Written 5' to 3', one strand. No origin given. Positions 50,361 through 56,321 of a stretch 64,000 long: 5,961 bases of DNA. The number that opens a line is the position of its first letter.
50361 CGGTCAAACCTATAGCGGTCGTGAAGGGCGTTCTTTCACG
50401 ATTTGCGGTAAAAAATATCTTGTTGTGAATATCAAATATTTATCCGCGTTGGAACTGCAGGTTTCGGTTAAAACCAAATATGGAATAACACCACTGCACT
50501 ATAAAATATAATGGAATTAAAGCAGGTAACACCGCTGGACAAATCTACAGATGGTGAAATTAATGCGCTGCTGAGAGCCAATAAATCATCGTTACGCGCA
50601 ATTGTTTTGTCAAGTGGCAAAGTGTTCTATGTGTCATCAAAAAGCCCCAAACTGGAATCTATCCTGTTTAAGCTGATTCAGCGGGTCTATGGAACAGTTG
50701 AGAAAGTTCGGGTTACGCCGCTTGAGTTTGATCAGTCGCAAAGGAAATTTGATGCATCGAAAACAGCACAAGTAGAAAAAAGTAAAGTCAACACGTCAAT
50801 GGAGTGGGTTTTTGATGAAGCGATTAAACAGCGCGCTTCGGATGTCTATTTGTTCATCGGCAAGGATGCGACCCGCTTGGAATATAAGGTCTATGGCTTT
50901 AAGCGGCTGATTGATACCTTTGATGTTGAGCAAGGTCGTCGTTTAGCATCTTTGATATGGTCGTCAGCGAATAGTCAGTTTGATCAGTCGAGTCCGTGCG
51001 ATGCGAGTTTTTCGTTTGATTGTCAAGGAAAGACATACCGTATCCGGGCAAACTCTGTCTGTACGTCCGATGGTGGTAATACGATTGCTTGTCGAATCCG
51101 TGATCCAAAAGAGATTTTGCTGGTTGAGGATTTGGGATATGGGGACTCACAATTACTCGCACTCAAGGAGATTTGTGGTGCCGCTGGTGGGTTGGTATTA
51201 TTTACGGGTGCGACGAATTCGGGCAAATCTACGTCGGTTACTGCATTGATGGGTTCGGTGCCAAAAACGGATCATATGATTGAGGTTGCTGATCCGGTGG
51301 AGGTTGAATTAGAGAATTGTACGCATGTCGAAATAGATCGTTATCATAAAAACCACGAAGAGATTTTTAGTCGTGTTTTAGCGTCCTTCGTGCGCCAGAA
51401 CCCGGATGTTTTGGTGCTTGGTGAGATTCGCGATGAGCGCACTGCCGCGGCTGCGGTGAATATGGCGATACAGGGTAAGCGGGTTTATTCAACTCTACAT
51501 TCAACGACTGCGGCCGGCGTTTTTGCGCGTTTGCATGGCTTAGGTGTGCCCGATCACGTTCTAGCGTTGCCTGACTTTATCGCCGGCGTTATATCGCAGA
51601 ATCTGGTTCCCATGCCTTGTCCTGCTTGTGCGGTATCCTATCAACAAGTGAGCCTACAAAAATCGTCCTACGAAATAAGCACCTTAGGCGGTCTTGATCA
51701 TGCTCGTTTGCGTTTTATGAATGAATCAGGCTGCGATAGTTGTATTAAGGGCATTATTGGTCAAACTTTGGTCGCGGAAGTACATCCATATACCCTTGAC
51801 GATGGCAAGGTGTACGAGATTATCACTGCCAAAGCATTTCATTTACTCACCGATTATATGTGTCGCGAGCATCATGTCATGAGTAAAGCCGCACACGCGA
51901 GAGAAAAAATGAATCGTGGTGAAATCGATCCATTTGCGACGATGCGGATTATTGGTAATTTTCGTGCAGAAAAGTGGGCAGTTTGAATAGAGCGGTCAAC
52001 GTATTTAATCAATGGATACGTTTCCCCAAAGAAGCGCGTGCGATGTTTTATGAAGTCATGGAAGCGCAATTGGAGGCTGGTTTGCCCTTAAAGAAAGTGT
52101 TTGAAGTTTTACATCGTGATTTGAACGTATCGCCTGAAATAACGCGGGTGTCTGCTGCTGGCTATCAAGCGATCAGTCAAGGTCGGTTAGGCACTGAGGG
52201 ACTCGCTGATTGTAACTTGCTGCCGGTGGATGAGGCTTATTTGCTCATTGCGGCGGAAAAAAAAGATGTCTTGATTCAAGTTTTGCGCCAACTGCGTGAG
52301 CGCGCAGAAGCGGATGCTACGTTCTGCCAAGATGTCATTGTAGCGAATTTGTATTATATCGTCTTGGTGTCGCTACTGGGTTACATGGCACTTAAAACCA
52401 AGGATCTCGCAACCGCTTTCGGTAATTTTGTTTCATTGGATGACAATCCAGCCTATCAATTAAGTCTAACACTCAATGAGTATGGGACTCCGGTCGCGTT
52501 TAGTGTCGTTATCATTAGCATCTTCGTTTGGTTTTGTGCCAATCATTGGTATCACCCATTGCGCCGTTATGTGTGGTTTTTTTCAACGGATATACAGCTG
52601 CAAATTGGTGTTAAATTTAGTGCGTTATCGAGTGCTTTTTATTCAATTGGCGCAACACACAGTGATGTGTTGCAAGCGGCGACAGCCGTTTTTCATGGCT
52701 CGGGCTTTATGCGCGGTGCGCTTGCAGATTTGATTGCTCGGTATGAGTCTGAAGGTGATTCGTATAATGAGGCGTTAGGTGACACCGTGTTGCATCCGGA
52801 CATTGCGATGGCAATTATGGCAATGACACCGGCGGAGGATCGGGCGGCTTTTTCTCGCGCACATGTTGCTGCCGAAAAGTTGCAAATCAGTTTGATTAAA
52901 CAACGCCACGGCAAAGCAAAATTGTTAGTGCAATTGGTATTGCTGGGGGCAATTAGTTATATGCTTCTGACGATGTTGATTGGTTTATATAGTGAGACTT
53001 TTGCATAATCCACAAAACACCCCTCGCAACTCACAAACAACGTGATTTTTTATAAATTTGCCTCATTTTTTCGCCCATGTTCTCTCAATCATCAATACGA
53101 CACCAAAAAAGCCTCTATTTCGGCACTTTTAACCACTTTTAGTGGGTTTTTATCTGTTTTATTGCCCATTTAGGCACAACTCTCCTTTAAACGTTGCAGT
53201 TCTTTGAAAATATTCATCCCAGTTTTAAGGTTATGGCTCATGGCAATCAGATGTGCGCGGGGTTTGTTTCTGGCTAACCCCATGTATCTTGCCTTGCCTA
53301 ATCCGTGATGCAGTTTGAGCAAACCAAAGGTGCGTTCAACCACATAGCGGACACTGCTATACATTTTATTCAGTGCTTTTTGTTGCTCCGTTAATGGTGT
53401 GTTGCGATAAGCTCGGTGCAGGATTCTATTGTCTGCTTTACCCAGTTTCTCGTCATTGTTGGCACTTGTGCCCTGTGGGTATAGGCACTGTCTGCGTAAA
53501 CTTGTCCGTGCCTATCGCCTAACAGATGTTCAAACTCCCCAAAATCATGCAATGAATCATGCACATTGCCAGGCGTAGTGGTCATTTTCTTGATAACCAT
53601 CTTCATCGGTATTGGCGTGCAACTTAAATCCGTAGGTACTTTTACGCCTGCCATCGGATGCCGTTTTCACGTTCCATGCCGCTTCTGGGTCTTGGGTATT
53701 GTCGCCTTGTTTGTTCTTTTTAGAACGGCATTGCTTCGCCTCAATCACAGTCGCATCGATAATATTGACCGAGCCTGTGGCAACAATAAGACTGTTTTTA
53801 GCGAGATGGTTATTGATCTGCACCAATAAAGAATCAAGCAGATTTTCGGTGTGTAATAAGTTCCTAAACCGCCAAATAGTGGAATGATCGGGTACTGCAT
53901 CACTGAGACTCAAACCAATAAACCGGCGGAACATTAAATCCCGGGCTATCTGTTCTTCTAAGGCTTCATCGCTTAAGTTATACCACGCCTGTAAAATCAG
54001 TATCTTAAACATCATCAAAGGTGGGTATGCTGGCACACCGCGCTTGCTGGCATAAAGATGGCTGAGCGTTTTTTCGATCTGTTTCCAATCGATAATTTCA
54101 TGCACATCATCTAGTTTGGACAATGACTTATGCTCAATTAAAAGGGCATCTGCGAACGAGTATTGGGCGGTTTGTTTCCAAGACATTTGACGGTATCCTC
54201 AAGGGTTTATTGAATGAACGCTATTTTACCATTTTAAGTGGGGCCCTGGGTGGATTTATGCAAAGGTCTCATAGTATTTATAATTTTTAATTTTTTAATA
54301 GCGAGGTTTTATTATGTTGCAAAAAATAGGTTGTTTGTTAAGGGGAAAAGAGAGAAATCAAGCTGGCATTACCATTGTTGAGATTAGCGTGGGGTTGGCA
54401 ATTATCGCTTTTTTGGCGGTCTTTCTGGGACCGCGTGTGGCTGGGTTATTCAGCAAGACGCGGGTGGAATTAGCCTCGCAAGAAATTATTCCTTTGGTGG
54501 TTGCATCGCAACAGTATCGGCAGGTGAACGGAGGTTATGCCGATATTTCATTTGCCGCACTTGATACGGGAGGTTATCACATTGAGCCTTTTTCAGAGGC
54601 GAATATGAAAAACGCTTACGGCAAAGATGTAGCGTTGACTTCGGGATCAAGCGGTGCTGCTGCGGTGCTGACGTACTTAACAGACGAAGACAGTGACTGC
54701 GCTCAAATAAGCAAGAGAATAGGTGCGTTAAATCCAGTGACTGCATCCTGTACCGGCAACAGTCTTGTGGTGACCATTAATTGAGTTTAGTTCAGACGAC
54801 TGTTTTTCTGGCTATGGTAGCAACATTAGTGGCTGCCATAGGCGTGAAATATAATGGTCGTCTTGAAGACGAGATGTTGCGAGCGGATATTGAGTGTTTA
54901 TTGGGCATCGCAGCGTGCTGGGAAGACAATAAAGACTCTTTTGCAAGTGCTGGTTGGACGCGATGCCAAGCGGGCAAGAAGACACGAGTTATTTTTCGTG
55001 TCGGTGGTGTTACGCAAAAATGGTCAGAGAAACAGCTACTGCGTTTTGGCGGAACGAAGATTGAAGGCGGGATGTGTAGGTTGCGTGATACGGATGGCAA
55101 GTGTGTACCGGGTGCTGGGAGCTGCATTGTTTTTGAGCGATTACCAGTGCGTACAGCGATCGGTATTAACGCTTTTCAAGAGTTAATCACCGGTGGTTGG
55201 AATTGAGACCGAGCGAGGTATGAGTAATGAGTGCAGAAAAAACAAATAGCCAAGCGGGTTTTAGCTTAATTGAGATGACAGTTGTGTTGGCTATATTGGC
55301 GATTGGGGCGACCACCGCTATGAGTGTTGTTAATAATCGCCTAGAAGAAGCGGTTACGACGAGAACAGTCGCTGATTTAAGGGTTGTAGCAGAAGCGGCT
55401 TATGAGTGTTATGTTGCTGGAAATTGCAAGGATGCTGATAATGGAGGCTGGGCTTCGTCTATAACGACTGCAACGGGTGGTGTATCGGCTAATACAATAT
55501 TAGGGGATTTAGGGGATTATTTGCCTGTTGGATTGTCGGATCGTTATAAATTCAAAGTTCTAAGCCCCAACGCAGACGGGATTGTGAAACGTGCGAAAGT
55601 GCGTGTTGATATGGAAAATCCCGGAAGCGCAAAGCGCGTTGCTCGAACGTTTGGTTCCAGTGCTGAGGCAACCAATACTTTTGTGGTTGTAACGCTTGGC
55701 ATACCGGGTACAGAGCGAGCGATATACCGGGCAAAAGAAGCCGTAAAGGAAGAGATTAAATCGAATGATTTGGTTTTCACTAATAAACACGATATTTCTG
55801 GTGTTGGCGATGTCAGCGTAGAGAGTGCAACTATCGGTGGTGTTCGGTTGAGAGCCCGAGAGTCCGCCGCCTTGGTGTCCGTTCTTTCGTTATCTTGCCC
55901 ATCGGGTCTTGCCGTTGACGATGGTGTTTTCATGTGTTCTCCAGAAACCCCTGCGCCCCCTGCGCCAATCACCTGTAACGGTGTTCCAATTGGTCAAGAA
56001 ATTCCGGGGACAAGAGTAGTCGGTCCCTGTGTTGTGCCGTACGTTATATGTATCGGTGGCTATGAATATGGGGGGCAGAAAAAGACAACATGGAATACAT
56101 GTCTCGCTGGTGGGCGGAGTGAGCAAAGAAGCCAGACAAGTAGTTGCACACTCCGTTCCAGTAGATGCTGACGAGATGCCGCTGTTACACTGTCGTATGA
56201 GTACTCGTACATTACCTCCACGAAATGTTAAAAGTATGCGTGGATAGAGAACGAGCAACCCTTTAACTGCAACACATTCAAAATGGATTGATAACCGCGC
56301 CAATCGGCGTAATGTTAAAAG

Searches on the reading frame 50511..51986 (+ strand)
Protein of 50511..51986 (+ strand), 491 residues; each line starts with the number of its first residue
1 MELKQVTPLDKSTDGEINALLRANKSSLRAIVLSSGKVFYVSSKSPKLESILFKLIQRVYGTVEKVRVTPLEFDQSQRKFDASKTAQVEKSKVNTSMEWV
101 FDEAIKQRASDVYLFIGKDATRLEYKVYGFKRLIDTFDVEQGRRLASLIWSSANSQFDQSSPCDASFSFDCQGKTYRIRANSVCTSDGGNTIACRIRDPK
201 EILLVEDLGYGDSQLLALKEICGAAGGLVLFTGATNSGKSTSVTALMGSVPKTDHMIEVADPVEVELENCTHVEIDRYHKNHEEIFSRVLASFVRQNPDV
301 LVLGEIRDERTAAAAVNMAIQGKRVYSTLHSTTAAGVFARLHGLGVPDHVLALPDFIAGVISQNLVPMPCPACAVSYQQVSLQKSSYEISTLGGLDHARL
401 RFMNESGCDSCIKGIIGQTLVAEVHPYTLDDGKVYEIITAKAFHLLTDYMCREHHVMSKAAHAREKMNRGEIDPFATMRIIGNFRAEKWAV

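Call 32: search_protein_families(library=pfam, proteins=[window:50511-51986:+])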
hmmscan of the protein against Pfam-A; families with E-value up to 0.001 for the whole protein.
window:50511-51986:+ (491 aa): 1 family
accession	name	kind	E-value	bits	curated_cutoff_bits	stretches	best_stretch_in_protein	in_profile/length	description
PF00437.27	T2SSE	-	1.1e-55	189.2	24.9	1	89-437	4-332/370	Type II/IV secretion system protein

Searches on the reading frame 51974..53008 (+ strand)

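Call 32: search_protein_families(library=pfam, proteins=[window:51974-53008:+])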
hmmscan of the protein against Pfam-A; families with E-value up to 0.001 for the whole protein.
window:51974-53008:+ (344 aa): 1 family
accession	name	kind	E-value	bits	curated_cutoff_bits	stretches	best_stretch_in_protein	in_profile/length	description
PF00482.28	T2SSF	-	0.00043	20.7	25.2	1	26-136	2-113/125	Type II secretion system (T2SS), protein F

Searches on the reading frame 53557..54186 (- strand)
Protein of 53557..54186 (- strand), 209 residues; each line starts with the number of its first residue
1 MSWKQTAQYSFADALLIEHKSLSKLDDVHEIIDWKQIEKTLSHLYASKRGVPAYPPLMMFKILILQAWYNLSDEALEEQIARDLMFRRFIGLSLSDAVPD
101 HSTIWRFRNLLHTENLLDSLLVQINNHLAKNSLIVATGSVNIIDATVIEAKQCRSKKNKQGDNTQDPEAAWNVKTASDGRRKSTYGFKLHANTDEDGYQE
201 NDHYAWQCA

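Call 32: search_protein_families(library=pfam, proteins=[window:53557-54186:-])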
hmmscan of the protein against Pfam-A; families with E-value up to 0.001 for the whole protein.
window:53557-54186:- (209 aa): 1 family
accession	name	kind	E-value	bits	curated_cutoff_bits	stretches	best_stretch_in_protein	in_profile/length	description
PF05598.16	DUF772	-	3e-28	98.1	23.1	1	50-123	1-73/74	Transposase domain (DUF772)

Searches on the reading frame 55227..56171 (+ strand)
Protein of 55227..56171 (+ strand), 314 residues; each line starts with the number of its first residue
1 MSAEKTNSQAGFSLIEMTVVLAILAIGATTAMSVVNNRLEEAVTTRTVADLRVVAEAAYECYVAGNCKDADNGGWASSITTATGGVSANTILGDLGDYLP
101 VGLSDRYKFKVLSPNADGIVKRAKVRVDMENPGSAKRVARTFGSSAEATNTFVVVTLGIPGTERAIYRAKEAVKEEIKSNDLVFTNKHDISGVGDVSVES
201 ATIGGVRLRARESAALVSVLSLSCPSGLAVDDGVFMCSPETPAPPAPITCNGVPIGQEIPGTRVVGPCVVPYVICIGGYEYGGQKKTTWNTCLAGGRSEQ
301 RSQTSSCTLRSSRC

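Call 32: search_protein_families(library=pfam, proteins=[window:55227-56171:+])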
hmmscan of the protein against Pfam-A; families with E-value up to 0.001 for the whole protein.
window:55227-56171:+ (314 aa): 1 family
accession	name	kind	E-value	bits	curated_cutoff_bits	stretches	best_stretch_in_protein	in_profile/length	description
PF07963.17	N_methyl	-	1.1e-07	31.5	21.2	1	7-31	2-26/27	Prokaryotic N-terminal methylation motif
